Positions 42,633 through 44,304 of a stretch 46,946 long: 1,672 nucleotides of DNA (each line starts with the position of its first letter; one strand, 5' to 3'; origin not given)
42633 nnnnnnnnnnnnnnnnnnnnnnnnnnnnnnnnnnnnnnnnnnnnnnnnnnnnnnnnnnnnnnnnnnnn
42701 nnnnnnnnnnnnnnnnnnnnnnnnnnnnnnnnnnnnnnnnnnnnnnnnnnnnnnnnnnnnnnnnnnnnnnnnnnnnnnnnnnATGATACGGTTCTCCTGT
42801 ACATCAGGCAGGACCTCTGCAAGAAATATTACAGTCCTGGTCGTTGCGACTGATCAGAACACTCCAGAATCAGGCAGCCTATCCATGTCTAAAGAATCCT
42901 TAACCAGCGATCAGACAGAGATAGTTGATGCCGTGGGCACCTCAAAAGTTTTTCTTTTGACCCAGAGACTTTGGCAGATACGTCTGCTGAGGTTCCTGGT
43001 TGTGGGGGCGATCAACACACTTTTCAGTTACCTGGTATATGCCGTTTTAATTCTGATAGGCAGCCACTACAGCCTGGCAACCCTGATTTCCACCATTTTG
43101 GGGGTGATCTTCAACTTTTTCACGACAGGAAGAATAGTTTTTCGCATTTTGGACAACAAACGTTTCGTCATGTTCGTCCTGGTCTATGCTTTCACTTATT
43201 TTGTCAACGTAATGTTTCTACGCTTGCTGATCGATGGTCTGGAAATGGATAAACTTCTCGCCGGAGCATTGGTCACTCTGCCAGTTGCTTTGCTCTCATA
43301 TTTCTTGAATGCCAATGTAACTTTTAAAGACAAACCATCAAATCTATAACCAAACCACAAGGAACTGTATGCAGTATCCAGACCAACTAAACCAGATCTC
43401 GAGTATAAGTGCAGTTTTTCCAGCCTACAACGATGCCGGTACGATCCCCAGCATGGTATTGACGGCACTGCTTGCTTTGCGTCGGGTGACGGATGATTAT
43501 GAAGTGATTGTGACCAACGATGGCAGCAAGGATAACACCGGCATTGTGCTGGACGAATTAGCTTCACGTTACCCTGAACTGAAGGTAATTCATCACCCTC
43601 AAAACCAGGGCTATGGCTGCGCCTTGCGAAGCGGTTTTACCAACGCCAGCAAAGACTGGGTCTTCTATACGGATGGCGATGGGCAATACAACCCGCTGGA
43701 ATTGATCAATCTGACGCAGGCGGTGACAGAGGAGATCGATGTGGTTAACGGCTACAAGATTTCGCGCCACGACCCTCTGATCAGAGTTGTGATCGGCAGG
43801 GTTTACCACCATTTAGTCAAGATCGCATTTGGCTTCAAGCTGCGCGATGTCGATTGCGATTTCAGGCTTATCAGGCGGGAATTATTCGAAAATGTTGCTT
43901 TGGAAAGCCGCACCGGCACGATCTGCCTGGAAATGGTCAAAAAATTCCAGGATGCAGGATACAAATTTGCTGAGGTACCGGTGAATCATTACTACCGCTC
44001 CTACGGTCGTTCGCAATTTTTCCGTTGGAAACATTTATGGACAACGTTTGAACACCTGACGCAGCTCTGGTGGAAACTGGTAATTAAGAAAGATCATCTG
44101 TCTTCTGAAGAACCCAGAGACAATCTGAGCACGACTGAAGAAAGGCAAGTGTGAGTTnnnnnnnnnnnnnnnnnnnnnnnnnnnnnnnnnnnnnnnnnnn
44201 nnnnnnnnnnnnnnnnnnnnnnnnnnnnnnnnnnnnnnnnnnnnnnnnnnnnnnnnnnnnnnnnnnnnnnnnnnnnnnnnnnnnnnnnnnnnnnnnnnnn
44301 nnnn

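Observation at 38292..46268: Arn-like / GtrA-GtrB-type lipid-carrier aminosugar glycosylation cluster with three GT-C membrane proteins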

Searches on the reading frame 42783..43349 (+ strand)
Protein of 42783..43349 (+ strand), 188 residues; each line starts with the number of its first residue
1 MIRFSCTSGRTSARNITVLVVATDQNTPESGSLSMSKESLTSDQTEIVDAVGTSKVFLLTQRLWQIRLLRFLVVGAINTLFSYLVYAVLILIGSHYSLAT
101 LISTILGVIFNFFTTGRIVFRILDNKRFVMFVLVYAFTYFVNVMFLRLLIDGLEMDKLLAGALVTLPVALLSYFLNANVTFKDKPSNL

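Call 3: search_protein_families(library=pfam, proteins=[window:42783-43349:+], max_evalue=0.01)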
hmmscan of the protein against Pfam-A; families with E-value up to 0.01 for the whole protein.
window:42783-43349:+ (188 aa): 1 family
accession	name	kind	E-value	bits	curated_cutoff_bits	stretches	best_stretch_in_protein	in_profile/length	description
PF04138.20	GtrA_DPMS_TM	-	1.8e-19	70.5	26.1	1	70-181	1-117/117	GtrA/DPMS, transmembrane domain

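Call 4: search_protein_families(library=ncbifam, proteins=[window:42783-43349:+], max_evalue=0.01)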
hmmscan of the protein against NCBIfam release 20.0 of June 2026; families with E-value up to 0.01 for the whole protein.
window:42783-43349:+ (188 aa): 0 families

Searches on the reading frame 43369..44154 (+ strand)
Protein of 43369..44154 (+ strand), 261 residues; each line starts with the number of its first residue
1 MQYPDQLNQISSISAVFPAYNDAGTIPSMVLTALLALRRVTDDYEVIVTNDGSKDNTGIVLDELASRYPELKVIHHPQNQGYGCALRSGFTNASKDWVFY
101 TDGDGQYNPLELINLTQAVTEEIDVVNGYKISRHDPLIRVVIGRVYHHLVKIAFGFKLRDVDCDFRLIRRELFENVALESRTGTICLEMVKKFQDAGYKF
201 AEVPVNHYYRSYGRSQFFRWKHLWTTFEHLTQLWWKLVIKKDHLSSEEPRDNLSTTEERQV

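Call 3: search_protein_families(library=pfam, proteins=[window:43369-44154:+], max_evalue=0.01)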
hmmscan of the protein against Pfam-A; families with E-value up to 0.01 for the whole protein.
window:43369-44154:+ (261 aa): 2 families
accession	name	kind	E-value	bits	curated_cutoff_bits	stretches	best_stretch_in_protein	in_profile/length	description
PF00535.33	Glycos_transf_2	-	9.5e-26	91.2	23.3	1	14-175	1-166/168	Glycosyl transferase family 2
PF13641.12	Glyco_tranf_2_3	-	2.7e-07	31.3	27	1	13-144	3-137/230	Glycosyltransferase like family 2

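Call 4: search_protein_families(library=ncbifam, proteins=[window:43369-44154:+], max_evalue=0.01)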
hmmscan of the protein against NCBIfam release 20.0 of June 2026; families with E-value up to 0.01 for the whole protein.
window:43369-44154:+ (261 aa): 18 families
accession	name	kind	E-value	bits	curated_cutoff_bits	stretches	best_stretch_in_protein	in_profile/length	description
NF007986.1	PRK10714.1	equivalog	1.5e-24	86.6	529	1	8-229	3-222/316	undecaprenyl-phosphate 4-deoxy-4-formamido-L-arabinose transferase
TIGR03937.1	PgaC_IcaA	equivalog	7.8e-19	67.9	422.3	1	6-108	40-139/407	poly-beta-1,6-N-acetyl-D-glucosamine synthase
NF047588.1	GlcsyltransPgfSStrep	equivalog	1.3e-17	64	500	1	13-217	3-205/308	glycosyltransferase PgfS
NF041391.1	DPhHxTase_Halo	equivalog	5.3e-16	58.2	375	1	19-210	3-186/213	dolichyl-phosphate hexose transferase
NF058614.1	PPMAGASynPpgS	equivalog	2.4e-14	53.3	370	1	16-216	5-205/226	polyprenyl-phospho-N-acetylgalactosaminyl synthase PpgS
NF007482.0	PRK10073.1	equivalog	2.3e-12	46.6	423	1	8-126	3-118/334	glycosyltransferase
NF041875.1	EPS_EpsD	equivalog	1.1e-11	44.7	370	1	13-109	1-94/325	exopolysaccharide biosynthesis glycosyltransferase EpsD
TIGR04182.1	glyco_TIGR04182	equivalog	7.7e-10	38.6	325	1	15-211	4-194/293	S-layer glycoprotein N-glycosyltransferase AglJ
TIGR03965.1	mycofact_glyco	equivalog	1.2e-08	34.3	280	1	7-108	70-168/467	mycofactocin biosynthesis glycosyltransferase MftF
TIGR04283.1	glyco_like_mftF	equivalog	2.2e-07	30.7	182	1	13-141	1-121/221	TIGR04283 family arsenosugar biosynthesis glycosyltransferase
NF047683.1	TeichurnBiosyTuaG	equivalog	3e-07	30.4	400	1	10-111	5-103/252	teichuronic acid biosynthesis protein TuaG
TIGR03469.1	HpnB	hypoth_equivalog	6.7e-07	28.6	379.25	1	9-122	42-163/386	hopene-associated glycosyltransferase HpnB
NF010496.0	PRK13915.1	equivalog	9.2e-07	28.2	262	1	10-105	30-127/307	glucosyl-3-phosphoglycerate synthase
TIGR03111.1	glyc2_xrt_Gpos1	hypoth_equivalog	2.7e-05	23.2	363.95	1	7-144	45-182/439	TIGR03111 family XrtG-associated glycosyltransferase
NF038302.1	EPS_HpsE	equivalog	7.7e-05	21.8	300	1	13-105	3-97/307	hormogonium polysaccharide biosynthesis glycosyltransferase HpsE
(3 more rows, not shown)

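Call 27: search_solved_structures(query=window:43369-44154:+, max_evalue=0.00001)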
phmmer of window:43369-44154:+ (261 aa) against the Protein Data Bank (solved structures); distinct sequences matched with E-value up to 0.00001: 12.
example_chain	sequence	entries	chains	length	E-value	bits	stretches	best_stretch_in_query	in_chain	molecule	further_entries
9hwj_A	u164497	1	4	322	2.2e-19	73.5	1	7-220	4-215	Undecaprenyl-phosphate 4-deoxy-4-formamido-L-arabinose transferase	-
9bhc_C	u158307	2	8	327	4.6e-18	69.2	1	10-220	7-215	Undecaprenyl-phosphate 4-deoxy-4-formamido-L-arabinose transferase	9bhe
8vxh_A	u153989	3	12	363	5.9e-18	68.8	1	10-220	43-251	Undecaprenyl-phosphate 4-deoxy-4-formamido-L-arabinose transferase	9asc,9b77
5mlz_A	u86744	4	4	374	2e-13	54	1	10-233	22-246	Dolichol monophosphate mannose synthase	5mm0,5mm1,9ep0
2z87_A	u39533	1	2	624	3.3e-13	53.2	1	3-115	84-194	Chondroitin synthase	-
2z86_A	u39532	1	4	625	3.3e-13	53.2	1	3-115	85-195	Chondroitin synthase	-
5eke_A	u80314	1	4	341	7.6e-11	45.5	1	7-225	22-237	Uncharacterized glycosyltransferase sll0501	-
5ekp_C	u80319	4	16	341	8.8e-11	45.3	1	7-224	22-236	Uncharacterized glycosyltransferase sll0501 | Glycosyltransferase sll0501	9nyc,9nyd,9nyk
9nye_A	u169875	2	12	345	9.1e-11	45.2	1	7-224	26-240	Glycosyltransferase sll0501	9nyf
3bcv_A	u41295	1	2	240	2.7e-10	43.7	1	10-108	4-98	Putative glycosyltransferase protein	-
5hea_A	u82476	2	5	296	5.5e-08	36.1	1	13-121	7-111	Putative glycosyltransferase (GalT1)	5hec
6p61_A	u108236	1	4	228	9.6e-07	32.1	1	8-109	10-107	Glycosyltransferase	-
